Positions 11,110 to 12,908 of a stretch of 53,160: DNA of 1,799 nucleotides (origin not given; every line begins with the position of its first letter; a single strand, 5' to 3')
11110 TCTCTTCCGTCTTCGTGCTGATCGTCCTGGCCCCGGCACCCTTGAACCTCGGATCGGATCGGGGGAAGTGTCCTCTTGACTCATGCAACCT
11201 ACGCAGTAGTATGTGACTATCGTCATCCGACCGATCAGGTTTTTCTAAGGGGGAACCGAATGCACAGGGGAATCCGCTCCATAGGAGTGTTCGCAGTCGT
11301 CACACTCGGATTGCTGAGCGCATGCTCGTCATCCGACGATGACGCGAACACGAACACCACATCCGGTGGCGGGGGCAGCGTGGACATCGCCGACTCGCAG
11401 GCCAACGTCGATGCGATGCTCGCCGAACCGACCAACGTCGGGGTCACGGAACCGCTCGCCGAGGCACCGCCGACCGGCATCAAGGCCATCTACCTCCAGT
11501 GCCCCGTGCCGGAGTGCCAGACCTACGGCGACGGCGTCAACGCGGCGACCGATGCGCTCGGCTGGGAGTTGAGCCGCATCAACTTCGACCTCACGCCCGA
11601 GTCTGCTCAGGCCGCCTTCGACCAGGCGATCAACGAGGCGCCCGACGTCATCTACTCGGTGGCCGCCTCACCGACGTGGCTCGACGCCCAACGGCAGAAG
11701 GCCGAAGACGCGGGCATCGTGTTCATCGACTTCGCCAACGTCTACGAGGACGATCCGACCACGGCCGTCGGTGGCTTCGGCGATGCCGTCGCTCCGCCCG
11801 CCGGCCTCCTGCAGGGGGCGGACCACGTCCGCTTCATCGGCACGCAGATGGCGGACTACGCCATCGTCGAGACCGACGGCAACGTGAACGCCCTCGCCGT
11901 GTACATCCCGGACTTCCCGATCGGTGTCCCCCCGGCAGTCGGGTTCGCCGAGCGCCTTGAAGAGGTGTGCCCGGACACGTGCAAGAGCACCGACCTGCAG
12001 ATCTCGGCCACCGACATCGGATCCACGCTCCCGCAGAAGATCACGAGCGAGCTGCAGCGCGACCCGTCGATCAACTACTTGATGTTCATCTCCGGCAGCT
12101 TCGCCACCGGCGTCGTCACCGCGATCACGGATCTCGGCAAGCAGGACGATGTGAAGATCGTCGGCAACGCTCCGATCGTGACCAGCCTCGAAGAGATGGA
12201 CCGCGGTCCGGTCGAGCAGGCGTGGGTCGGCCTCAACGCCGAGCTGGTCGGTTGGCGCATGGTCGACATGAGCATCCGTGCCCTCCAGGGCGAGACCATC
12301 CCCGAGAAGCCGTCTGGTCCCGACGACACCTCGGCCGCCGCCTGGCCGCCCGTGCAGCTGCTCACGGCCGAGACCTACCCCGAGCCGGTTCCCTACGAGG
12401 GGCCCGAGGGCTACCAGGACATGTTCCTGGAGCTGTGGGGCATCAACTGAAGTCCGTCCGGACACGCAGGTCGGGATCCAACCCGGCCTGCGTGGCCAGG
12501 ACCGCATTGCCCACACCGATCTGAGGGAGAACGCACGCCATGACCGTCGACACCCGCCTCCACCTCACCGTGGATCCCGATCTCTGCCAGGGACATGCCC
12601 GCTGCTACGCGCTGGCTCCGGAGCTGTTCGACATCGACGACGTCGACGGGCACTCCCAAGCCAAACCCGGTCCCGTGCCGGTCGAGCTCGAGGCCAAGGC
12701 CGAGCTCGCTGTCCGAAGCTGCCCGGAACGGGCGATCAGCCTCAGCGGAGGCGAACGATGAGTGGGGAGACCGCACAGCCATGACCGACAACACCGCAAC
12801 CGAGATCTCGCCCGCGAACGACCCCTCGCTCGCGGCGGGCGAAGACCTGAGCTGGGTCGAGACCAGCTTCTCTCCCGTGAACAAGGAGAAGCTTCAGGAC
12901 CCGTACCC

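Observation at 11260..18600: Unusual eight-gene operon: sugar-type SBP, ferredoxin, P450, two-subunit CoA-transferase-fold protein, PaaK-like ligase, SDR and PaaI thioesterase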

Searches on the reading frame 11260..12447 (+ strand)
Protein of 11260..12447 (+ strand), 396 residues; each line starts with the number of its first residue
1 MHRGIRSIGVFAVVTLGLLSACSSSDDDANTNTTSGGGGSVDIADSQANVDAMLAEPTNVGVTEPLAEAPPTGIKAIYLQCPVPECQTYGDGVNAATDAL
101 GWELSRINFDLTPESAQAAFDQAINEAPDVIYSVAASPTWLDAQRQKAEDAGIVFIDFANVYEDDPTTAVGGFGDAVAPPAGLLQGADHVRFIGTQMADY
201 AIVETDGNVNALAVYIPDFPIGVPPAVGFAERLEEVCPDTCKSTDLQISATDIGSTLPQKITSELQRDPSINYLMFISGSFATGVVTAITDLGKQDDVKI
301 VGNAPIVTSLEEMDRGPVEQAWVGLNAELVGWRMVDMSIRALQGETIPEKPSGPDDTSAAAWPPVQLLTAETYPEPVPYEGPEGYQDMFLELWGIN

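Call 6: search_protein_families(library=pfam, proteins=[window:11260-12447:+], max_evalue=0.01)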
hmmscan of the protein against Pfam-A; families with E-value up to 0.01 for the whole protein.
seq(396 aa): 1 family
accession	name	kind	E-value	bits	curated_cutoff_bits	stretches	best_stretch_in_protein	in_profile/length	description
PF13407.12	Peripla_BP_4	-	3.1e-17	63.4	35.1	1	87-345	14-257/258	Periplasmic binding protein domain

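Call 7: search_protein_families(library=ncbifam, proteins=[window:11260-12447:+], max_evalue=0.01)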
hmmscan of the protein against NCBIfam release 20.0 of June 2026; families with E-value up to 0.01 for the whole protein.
seq(396 aa): 1 family
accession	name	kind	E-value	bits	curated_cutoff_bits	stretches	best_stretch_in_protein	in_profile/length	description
NF007254.0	PRK09701.1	equivalog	0.002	17.3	335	1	262-343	208-288/311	D-allose transporter substrate-binding protein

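Call 27: find_homologous_proteins(query=window:11260-12447:+)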
Query seq(396 aa) (396 aa): 29 proteins with E <= 0.001 among 8000 candidates.
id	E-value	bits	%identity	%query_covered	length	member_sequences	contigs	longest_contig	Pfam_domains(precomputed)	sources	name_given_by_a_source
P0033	2.4e-262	888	100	100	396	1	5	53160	PF13407.13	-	-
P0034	2.7e-229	779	88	100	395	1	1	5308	PF13407.13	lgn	-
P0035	5.7e-134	465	55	96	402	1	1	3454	PF13407.13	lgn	-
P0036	2.0e-131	457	56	89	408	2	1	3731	PF13407.13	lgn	-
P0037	1.5e-128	447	51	99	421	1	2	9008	PF13407.13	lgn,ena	-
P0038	5.5e-89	317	40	100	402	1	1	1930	PF13407.13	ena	-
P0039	2.7e-88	315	40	100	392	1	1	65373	PF13407.13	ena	-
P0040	2.8e-85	305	40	95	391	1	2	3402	PF13407.13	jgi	jgi:ribose transport system substrate-binding protein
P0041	9.4e-48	181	31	98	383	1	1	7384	PF13407.13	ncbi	ncbi:sugar ABC transporter substrate-binding protein [Blastococcus sp. SYSU D00820]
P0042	4.5e-43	166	32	85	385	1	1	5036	PF13407.13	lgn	-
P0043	2.7e-36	144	30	99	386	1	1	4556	PF13407.13,PF13458.13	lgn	-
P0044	4.4e-34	136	31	97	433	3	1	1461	PF13407.13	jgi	jgi:ABC-type sugar transport system substrate-binding protein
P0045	5.1e-32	130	28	88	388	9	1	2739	PF13407.13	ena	-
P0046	3.3e-31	127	29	85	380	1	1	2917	PF13407.13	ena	-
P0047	4.9e-31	126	32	86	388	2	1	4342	PF13407.13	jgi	jgi:ABC-type sugar transport system substrate-binding protein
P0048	2.1e-30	124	33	74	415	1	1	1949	PF13407.13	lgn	-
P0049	2.2e-29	121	29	86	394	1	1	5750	PF13407.13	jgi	jgi:ribose transport system substrate-binding protein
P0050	3.4e-28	117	30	74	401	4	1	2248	PF13407.13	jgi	jgi:ribose transport system substrate-binding protein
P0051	6.1e-26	110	28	93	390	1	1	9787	PF13407.13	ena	-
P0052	9.7e-26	109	29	100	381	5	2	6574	PF13407.13,PF13458.13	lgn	-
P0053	1.4e-25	108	28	100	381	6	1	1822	PF13407.13,PF13458.13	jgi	jgi:ABC-type sugar transport system substrate-binding protein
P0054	1.3e-23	102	27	100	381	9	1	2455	PF13407.13,PF13458.13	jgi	jgi:ribose transport system substrate-binding protein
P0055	1.4e-23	102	29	86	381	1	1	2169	PF13407.13,PF13458.13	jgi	jgi:ribose transport system substrate-binding protein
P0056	2.4e-22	98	30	83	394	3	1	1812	PF13407.13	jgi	-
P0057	2.7e-21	94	29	86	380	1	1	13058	PF13407.13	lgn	-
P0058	9.6e-19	86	27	88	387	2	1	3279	PF13407.13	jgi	jgi:ABC-type sugar transport system substrate-binding protein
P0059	2.3e-18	85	26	82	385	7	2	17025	PF13407.13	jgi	jgi:ribose transport system substrate-binding protein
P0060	7.2e-17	80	27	89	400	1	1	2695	PF13407.13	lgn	-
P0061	7.8e-10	57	24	78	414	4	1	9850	PF13407.13,PF13458.13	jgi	jgi:ribose transport system substrate-binding protein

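Call 28: find_encoding_contigs(protein=P0033, flank=3000, max_places=6)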
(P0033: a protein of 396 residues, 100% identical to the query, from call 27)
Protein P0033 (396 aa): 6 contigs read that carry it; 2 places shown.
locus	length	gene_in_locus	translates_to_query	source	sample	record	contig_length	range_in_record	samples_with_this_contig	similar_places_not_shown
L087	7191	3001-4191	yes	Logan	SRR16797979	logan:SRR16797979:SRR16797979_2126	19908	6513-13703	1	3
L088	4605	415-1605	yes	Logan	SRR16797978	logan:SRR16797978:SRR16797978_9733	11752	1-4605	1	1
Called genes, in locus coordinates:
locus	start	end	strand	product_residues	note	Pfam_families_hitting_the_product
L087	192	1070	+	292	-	PF03060:NMO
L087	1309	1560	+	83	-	-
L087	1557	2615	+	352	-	PF01636:APH, PF02958:EcKL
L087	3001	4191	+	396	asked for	PF13407:Peripla_BP_4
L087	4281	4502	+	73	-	PF13459:Fer4_15, PF13370:Fer4_13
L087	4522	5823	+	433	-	PF00067:p450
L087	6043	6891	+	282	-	PF01144:CoA_trans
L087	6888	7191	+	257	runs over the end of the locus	-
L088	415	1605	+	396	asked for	PF13407:Peripla_BP_4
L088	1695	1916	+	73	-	PF13459:Fer4_15, PF13370:Fer4_13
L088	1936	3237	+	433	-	PF00067:p450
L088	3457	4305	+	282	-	PF01144:CoA_trans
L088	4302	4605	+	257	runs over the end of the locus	-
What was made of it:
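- Checked: The CtA start is ambiguous: ATG 14260, GTG 14302 (the gene caller's choice, call 28) or GTG 14347.
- Tried and rejected: Exact matches come only from Logan assemblies of SRR16797978/79 (call 28).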

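Call 29: find_encoding_contigs(protein=P0039, flank=10000, max_places=2)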
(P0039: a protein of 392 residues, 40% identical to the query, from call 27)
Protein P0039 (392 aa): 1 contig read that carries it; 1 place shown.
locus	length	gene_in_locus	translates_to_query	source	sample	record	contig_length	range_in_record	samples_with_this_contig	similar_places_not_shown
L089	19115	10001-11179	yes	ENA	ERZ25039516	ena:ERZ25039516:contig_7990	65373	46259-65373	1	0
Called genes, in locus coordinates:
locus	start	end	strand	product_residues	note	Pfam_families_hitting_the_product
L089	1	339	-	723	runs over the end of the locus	PF00083:Sugar_tr (weak), PF07690:MFS_1, PF12832:MFS_1_like (faint), PF07690:MFS_1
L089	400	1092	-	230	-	PF13473:Cupredoxin_1 (weak), PF00127:Copper-bind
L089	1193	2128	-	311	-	-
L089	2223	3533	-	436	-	PF04234:CopC, PF05425:CopD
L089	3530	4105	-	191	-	-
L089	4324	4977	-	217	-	-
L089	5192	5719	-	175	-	PF01613:Flavin_Reduct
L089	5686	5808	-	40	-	-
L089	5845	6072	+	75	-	-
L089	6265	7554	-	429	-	PF14361:RsbRD_N (weak), PF17853:GGDEF_2, PF13556:HTH_30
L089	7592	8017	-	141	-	PF07366:SnoaL (faint), PF12680:SnoaL_2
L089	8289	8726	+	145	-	PF12680:SnoaL_2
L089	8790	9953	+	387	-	PF00296:Bac_luciferase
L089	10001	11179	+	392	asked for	PF13407:Peripla_BP_4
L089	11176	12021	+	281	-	PF00005:ABC_tran, PF13304:AAA_21 (faint)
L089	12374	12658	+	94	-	PF00005:ABC_tran, PF13304:AAA_21 (weak)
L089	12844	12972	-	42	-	-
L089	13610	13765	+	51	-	-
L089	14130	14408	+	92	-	PF17932:TetR_C_24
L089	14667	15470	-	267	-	PF00106:adh_short, PF13561:adh_short_C2, PF08659:KR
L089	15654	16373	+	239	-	PF13977:TetR_C_6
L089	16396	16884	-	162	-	PF01642:MM_CoA_mutase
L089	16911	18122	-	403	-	PF01642:MM_CoA_mutase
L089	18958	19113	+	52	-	?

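Call 56: find_encoding_contigs(protein=P0034, flank=6000, max_places=2)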
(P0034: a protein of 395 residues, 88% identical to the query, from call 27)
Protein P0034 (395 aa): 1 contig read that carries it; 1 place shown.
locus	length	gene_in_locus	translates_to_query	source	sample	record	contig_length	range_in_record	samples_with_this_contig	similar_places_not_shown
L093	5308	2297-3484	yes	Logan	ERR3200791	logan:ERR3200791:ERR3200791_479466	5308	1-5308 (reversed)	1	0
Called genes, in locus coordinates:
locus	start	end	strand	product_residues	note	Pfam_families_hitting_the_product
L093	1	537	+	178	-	?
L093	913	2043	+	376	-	PF13493:DUF4118, PF07228:SpoIIE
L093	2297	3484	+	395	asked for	PF13407:Peripla_BP_4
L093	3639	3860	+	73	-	PF13459:Fer4_15, PF13370:Fer4_13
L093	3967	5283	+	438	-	PF00067:p450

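Call 67: search_solved_structures(query=window:11260-12447:+, max_evalue=0.01)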
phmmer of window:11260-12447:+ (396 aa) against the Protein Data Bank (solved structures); distinct sequences matched with E-value up to 0.01: 0.
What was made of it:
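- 11260..12450 (+): SBP1: lipoprotein, PBP1/CUT2-type (PF13407) solute-binding protein of a small, divergent family. No PDB hit by sequence (call 67).
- Tried and rejected: No PDB sequence hit (call 67).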

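Call 75: find_encoding_contigs(protein=P0037, flank=8000, max_places=2)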
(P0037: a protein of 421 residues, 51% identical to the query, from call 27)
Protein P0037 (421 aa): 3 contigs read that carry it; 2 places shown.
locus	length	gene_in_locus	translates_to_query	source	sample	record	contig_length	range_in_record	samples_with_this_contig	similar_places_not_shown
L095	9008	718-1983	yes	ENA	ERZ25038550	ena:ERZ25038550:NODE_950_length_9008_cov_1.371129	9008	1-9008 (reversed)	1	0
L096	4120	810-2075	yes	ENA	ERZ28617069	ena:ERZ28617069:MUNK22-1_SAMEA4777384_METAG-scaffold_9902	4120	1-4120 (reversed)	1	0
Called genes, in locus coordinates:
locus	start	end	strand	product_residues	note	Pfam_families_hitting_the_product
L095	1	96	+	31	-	?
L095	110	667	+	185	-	PF13577:SnoaL_4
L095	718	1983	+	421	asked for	PF13407:Peripla_BP_4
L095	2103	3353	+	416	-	PF00067:p450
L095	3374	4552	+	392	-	PF04909:Amidohydro_2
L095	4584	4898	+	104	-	-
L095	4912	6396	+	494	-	PF00501:AMP-binding, PF13193:AMP-binding_C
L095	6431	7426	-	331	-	PF00378:ECH_1, PF16113:ECH_2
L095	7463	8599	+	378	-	PF02515:CoA_transf_3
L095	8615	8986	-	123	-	-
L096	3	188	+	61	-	?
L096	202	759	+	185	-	PF13577:SnoaL_4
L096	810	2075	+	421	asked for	PF13407:Peripla_BP_4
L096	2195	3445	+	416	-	PF00067:p450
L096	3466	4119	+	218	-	?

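Call 76: predict_structure(alignment_id=A2)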
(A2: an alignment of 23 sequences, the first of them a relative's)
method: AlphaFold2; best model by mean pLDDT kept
length: 396 residues; sequences in the alignment: 23
mean_pLDDT: 90.3   pTM: 0.85
mean pLDDT of the five models: 90.3, 89.5, 89.3, 89.2, 88.7
residues with pLDDT >= 90: 330; 70-90: 26; 50-70: 3; < 50: 37
segments of 3 or more residues with pLDDT < 50: 1-24, 26-38
pLDDT, mean of each block of 10 residues (from residue 1): 40 42 42 47 95 97 96 98 91 98 97 95 99 92 97 96 94 89 95 98 98 93 96 97 95 92 98 95 95 98 95 97 97 98 96 95 97 94 97 93
secondary structure, 60 per line:
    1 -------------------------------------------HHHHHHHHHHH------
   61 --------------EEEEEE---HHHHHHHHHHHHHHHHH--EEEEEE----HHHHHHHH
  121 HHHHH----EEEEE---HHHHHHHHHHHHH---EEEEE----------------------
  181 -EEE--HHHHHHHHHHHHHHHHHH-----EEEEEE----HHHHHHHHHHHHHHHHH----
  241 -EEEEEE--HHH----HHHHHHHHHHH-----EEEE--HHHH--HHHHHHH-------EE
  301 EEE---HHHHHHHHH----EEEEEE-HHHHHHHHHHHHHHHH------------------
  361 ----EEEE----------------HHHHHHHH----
elements in order: H44-54 E75-80 H84-100 E103-108 H113-125 E130-134 H138-150 E154-158 E182-184 H187-204 E210-215 H220-236 E242-247 H257-267 E273-276 H279-282 H285-291 E299-303 H307-315 E320-325 H327-342 E365-368 H385-392

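Call 79: fold_search(model_id=the predicted structure, library=pdb)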
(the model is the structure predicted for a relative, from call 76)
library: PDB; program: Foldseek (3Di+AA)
matches with E <= 10: 1795; with E <= 0.001: 603
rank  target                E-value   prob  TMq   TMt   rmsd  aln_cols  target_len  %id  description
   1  5dkv_B                6.7e-15  1.00  0.61  0.78   3.8       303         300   16  Crystal Structure of an ABC transporter Solute Binding Protein from Agrobacterium vitis(Avis_5339, TARGET EFI-511225)  (released 2015-09-30)
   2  5dkv_C                1.3e-14  1.00  0.59  0.77   4.0       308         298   17  Crystal Structure of an ABC transporter Solute Binding Protein from Agrobacterium vitis(Avis_5339, TARGET EFI-511225)  (released 2015-09-30)
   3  5dkv_A                1.6e-14  1.00  0.61  0.78   3.7       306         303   17  Crystal Structure of an ABC transporter Solute Binding Protein from Agrobacterium vitis(Avis_5339, TARGET EFI-511225)  (released 2015-09-30)
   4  2ioy_A                2.4e-14  1.00  0.61  0.86   3.0       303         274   18  Crystal structure of Thermoanaerobacter tengcongensis ribose binding protein (released 2007-03-20)
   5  7e7m_A                2.6e-14  1.00  0.61  0.83   3.1       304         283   15  Crystal Structure Analysis of the Streptococcus agalactiae Ribose Binding Protein RbsB (released 2022-03-02)
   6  4ry8_C                2.6e-14  1.00  0.62  0.75   5.1       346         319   17  Crystal structure of 5-methylthioribose transporter solute binding protein TLET_1677 from Thermotoga lettingae TMO TAR (released 2014-12-24)
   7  4ry8_B                2.8e-14  1.00  0.61  0.74   5.2       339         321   17  Crystal structure of 5-methylthioribose transporter solute binding protein TLET_1677 from Thermotoga lettingae TMO TAR (released 2014-12-24)
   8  4ry8_A                2.8e-14  1.00  0.61  0.75   5.1       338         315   17  Crystal structure of 5-methylthioribose transporter solute binding protein TLET_1677 from Thermotoga lettingae TMO TAR (released 2014-12-24)
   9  7e7m_B                4.9e-14  1.00  0.58  0.80   3.3       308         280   15  Crystal Structure Analysis of the Streptococcus agalactiae Ribose Binding Protein RbsB (released 2022-03-02)
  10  7e7m_C                8.8e-14  1.00  0.61  0.83   3.5       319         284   14  Crystal Structure Analysis of the Streptococcus agalactiae Ribose Binding Protein RbsB (released 2022-03-02)
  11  2h3h_A                1.1e-13  1.00  0.60  0.74   5.3       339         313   16  Crystal structure of the liganded form of Thermotoga maritima glucose binding protein (released 2007-05-22)
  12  1drj                  1.5e-13  1.00  0.59  0.83   3.5       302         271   14  PROBING PROTEIN-PROTEIN INTERACTIONS: THE RIBOSE-BINDING PROTEIN IN BACTERIAL TRANSPORT AND CHEMOTAXIS (released 1995-01-26)
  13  1dbp                  1.7e-13  1.00  0.58  0.83   3.4       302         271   14  IDENTICAL MUTATIONS AT CORRESPONDING POSITIONS IN TWO HOMOLOGOUS PROTEINS WITH NON-IDENTICAL EFFECTS (released 1994-05-31)
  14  2qvc_A                1.8e-13  1.00  0.60  0.77   5.3       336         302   16  Crystal structure of a periplasmic sugar ABC transporter from Thermotoga maritima (released 2007-08-28)
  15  3gbv_A                1.8e-13  1.00  0.59  0.78   3.5       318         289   16  Crystal structure of a putative LacI transcriptional regulator from Bacteroides fragilis (released 2009-03-10)
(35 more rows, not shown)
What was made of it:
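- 11260..12450 (+): The model has pLDDT 90 and a ribose-binding-protein-like fold at 13-19% identity (calls 76, 79).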

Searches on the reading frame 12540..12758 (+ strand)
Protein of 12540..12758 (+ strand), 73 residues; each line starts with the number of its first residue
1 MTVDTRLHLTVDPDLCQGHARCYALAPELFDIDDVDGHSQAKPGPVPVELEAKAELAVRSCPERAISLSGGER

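Call 6: search_protein_families(library=pfam, proteins=[window:12540-12758:+], max_evalue=0.01)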
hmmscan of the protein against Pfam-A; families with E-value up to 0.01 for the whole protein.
seq(73 aa): 3 families
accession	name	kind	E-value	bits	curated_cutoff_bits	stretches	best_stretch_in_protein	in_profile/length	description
PF13459.11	Fer4_15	-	2e-15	57.6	22.4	1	10-67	2-65/66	4Fe-4S single cluster domain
PF13370.11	Fer4_13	-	3.3e-13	50.6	24.5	1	11-67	1-57/58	4Fe-4S single cluster domain of Ferredoxin I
PF06902.16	Fer4_19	-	0.00049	20.5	24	1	6-65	5-58/64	Divergent 4Fe-4S mono-cluster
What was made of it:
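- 12540..12761 (+): Single-cluster ferredoxin (Fer4_15/Fer4_13). Call 6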

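Call 7: search_protein_families(library=ncbifam, proteins=[window:12540-12758:+], max_evalue=0.01)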
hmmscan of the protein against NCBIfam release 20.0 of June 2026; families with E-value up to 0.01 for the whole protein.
seq(73 aa): 0 families
